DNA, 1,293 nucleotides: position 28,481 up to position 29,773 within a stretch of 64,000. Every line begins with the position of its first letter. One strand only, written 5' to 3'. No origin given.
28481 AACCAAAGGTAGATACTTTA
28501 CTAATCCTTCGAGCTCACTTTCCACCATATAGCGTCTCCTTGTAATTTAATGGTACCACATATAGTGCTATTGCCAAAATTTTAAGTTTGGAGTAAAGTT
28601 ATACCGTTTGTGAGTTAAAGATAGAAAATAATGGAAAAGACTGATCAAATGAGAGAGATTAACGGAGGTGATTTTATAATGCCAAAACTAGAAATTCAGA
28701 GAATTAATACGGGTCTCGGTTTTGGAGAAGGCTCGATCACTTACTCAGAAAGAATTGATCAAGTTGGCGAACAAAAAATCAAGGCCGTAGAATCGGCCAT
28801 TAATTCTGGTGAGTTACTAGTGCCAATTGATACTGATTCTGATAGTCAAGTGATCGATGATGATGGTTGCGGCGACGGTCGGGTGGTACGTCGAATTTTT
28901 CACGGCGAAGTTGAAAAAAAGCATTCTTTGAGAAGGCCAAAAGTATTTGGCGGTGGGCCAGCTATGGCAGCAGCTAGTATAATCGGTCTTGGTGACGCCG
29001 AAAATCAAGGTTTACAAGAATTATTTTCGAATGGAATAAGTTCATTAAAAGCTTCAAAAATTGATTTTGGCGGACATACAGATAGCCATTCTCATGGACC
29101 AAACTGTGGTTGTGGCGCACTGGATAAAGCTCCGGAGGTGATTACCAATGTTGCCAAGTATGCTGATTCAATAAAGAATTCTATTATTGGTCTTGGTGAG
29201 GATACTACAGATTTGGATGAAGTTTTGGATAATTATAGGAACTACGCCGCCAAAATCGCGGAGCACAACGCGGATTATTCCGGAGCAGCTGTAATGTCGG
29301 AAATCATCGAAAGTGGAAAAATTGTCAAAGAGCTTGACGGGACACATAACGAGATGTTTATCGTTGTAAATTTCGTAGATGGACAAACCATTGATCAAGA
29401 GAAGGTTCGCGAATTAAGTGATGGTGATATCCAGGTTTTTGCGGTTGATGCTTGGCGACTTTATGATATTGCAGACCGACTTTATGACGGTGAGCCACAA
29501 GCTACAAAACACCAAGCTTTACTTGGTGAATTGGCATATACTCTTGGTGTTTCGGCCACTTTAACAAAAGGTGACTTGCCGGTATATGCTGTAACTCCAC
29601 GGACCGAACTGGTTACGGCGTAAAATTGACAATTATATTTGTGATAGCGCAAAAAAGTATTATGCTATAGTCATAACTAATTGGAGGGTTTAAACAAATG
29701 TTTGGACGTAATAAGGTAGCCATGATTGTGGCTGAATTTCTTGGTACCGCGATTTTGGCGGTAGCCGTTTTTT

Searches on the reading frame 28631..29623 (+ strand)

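Call 97: search_protein_families(library=pfam, proteins=[window:28631-29623:+], max_evalue=0.001)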
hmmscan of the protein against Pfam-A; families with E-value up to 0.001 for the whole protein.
window:28631-29623:+ (330 aa): 1 family
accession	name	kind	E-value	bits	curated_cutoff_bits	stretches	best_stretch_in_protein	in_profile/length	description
PF18484.6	CDCA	-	4.9e-10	39.8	29.2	1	83-277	6-152/184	Cadmium carbonic anhydrase repeat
